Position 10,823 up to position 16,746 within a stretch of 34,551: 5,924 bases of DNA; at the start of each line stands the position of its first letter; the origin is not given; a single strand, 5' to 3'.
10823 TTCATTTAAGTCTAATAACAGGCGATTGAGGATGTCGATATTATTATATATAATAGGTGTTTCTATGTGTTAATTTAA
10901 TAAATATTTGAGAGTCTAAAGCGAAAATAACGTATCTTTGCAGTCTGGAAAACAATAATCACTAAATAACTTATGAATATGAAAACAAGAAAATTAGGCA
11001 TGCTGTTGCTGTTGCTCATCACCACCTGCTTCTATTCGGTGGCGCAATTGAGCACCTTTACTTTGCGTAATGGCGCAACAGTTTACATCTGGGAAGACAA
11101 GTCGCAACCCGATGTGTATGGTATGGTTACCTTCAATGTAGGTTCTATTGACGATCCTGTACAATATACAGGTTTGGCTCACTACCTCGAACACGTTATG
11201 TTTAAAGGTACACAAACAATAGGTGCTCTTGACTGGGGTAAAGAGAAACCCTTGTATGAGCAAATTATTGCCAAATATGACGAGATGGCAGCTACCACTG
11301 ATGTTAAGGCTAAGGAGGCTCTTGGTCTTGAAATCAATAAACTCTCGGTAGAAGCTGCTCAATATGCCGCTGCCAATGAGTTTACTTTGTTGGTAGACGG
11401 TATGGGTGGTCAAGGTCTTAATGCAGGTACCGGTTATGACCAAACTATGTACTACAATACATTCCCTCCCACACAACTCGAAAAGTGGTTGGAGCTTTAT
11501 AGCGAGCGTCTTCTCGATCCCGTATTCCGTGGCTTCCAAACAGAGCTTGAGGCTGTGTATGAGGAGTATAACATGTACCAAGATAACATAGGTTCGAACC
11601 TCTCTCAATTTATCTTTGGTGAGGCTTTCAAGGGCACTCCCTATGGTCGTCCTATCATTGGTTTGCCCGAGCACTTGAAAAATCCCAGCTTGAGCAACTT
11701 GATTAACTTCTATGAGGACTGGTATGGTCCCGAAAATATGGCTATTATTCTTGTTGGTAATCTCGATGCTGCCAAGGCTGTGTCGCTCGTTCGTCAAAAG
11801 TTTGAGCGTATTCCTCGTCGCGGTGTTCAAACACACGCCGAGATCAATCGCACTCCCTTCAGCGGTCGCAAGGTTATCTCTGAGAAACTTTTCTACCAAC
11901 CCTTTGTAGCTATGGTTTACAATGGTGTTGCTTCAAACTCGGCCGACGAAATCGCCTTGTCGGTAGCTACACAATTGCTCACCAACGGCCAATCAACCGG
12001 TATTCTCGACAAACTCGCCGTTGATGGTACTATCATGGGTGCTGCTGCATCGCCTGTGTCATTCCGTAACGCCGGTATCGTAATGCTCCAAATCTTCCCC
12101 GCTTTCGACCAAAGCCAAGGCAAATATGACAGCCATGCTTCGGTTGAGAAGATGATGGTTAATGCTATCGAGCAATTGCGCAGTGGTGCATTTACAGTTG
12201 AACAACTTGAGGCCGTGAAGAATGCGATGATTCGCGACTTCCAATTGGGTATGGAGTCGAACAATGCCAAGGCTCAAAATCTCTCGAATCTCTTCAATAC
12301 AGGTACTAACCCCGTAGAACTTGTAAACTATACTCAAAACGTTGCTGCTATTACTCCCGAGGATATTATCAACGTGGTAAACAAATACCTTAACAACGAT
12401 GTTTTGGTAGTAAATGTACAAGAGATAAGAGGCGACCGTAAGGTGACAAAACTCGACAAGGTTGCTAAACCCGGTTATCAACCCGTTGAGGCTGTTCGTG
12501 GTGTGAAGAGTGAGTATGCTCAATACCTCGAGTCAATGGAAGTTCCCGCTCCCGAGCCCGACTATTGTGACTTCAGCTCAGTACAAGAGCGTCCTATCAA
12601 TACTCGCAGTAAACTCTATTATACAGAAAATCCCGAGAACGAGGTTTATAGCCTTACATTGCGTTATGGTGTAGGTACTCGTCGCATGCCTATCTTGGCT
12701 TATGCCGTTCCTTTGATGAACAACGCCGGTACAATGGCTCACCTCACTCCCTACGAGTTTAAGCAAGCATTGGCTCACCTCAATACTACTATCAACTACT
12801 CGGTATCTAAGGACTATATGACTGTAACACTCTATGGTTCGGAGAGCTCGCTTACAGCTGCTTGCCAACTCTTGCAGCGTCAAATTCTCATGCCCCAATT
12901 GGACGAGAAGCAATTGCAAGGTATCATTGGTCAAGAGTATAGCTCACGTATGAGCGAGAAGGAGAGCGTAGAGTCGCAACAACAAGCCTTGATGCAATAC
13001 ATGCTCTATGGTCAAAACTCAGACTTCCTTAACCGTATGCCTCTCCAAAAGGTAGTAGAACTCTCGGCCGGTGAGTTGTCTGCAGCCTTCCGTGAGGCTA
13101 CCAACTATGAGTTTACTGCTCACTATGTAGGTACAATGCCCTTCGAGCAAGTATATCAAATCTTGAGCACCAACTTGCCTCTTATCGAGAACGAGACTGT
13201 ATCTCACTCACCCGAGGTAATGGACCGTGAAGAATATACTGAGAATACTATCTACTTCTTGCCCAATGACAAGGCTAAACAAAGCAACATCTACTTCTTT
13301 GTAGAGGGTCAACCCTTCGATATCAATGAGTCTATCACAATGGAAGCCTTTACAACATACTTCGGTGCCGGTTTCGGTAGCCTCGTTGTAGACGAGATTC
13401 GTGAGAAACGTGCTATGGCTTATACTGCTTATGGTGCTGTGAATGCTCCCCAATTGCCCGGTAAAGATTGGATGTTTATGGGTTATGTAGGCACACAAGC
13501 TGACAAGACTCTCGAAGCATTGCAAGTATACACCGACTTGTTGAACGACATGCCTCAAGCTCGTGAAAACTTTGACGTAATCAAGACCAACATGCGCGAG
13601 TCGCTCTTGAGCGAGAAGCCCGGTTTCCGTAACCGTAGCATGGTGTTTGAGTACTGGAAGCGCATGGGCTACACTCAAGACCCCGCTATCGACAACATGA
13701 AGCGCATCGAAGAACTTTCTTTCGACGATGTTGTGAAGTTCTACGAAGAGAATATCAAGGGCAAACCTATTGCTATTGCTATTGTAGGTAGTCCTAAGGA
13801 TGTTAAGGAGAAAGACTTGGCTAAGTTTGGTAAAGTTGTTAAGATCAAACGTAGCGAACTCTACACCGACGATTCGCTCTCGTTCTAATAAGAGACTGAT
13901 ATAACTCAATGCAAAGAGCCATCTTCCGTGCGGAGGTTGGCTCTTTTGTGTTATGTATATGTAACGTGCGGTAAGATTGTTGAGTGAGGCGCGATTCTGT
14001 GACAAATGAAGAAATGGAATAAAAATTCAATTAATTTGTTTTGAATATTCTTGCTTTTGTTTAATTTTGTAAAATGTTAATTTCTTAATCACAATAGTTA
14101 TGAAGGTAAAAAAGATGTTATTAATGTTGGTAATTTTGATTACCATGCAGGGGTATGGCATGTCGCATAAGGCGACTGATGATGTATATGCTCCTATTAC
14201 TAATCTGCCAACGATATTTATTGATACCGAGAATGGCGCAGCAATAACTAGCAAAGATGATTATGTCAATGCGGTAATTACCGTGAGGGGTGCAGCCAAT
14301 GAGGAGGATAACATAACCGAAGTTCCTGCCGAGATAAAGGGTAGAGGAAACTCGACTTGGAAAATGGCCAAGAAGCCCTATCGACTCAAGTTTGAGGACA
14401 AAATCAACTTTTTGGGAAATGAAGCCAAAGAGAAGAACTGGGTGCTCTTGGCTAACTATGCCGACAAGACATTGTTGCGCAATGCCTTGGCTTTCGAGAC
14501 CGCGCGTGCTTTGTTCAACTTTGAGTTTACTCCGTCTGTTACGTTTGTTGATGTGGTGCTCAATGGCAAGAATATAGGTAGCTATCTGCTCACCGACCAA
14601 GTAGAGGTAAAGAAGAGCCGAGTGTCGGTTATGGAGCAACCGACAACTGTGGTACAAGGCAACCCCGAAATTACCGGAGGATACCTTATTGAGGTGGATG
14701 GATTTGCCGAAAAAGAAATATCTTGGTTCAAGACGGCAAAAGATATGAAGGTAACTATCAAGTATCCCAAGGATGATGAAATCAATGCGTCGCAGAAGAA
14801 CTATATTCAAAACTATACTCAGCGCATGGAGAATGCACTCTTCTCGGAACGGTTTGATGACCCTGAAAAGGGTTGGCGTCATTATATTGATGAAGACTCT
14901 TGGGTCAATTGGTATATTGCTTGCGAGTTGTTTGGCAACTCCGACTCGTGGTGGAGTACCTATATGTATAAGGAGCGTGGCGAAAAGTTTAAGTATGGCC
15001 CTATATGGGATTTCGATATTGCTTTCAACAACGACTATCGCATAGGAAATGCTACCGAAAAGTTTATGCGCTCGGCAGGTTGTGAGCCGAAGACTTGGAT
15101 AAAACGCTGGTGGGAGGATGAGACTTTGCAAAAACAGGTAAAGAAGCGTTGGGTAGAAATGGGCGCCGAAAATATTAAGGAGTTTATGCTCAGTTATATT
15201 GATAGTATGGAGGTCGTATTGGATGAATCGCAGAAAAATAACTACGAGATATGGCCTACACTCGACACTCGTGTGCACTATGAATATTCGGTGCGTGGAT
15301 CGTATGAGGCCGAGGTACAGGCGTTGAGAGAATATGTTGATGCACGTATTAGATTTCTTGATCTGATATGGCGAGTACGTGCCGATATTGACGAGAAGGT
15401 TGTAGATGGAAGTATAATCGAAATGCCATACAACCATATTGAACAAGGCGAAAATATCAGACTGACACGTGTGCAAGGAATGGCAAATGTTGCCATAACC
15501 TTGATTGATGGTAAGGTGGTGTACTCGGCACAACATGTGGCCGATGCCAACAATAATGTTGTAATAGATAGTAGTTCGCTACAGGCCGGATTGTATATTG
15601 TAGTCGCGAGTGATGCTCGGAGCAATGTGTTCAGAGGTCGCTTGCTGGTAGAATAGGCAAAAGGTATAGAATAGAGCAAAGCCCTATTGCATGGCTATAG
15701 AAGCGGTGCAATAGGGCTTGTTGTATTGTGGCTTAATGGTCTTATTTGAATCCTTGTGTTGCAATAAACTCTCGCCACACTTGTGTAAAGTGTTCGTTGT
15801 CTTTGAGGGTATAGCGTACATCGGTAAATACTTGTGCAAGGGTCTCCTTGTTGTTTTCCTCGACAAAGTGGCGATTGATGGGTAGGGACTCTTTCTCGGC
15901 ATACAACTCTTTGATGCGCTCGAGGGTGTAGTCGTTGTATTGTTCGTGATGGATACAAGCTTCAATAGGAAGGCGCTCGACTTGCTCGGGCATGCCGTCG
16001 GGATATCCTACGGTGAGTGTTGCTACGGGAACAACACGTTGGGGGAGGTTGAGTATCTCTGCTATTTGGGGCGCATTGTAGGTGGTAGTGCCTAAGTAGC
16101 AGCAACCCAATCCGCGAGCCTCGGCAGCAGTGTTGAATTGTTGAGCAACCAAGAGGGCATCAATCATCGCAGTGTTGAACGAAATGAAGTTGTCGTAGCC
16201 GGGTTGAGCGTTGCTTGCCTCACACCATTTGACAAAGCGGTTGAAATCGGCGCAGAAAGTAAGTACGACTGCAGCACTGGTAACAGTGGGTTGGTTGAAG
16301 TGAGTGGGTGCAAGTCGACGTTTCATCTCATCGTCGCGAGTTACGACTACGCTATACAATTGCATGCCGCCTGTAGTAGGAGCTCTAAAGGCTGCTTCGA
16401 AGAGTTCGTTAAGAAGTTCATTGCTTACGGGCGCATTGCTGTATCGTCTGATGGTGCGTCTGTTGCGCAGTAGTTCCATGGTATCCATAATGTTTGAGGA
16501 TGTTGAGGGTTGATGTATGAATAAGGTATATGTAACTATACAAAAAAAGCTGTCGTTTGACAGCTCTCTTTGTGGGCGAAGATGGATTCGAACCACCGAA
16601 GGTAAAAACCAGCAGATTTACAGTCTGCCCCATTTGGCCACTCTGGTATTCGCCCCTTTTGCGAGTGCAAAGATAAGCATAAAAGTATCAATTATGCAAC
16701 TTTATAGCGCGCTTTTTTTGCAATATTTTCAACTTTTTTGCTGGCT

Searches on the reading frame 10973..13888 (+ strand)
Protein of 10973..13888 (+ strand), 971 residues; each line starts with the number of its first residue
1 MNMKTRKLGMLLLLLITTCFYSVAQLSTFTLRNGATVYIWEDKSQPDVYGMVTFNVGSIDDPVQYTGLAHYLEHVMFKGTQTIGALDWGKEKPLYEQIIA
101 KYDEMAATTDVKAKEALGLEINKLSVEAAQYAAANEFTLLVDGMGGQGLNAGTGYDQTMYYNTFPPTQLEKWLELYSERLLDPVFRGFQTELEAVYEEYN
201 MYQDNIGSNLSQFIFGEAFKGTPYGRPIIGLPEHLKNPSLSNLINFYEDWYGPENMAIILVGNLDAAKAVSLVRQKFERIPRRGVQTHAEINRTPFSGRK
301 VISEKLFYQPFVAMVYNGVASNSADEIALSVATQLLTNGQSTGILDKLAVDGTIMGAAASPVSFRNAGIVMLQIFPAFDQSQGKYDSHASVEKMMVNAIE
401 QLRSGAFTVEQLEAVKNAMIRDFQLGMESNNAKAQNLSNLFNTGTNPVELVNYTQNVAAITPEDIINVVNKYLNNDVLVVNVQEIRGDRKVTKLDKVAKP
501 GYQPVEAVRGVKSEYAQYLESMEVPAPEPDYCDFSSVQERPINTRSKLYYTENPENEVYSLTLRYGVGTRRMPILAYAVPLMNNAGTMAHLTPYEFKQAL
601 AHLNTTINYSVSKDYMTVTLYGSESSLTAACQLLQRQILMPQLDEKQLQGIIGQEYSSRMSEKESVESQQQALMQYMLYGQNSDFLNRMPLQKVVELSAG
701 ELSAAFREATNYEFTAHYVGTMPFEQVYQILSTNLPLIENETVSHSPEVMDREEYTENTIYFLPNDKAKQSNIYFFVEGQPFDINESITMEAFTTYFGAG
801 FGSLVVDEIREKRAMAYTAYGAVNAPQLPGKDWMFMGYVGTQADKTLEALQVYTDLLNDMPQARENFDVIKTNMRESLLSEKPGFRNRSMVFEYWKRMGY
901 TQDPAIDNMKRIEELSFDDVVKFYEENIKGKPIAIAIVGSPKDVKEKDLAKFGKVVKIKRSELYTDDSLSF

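Call 56: search_protein_families(library=pfam, proteins=[window:10973-13888:+], max_evalue=0.001)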
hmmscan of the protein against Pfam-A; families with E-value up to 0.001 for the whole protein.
window:10973-13888:+ (971 aa): 2 families
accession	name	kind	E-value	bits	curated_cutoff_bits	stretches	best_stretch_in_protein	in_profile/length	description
PF05193.26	Peptidase_M16_C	-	2e-32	112.9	23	2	241-419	5-181/181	Peptidase M16 inactive domain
PF00675.25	Peptidase_M16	-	1.2e-21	77.7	22.3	2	130-229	47-146/149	Insulinase (Peptidase family M16)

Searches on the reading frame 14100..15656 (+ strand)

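Call 56: search_protein_families(library=pfam, proteins=[window:14100-15656:+], max_evalue=0.001)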
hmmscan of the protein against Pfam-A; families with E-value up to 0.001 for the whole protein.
window:14100-15656:+ (518 aa): 2 families
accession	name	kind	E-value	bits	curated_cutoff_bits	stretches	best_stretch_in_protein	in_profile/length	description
PF08757.17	CotH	-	1.2e-45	156.9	23.8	1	79-420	1-322/322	CotH kinase protein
PF18962.6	Por_Secre_tail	-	0.00036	21.2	27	1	461-510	21-69/75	Secretion system C-terminal sorting domain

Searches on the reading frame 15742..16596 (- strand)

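Call 56: search_protein_families(library=pfam, proteins=[window:15742-16596:-], max_evalue=0.001)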
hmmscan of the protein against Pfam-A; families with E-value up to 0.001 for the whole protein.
window:15742-16596:- (284 aa): 2 families
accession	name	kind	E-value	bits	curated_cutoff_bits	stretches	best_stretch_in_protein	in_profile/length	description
PF00881.29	Nitroreductase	-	6.2e-25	88.7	23.5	1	43-198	1-167/167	Nitroreductase family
PF14512.11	TM1586_NiRdase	-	1.2e-05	25.5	27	0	152-219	89-153/215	Putative TM nitroreductase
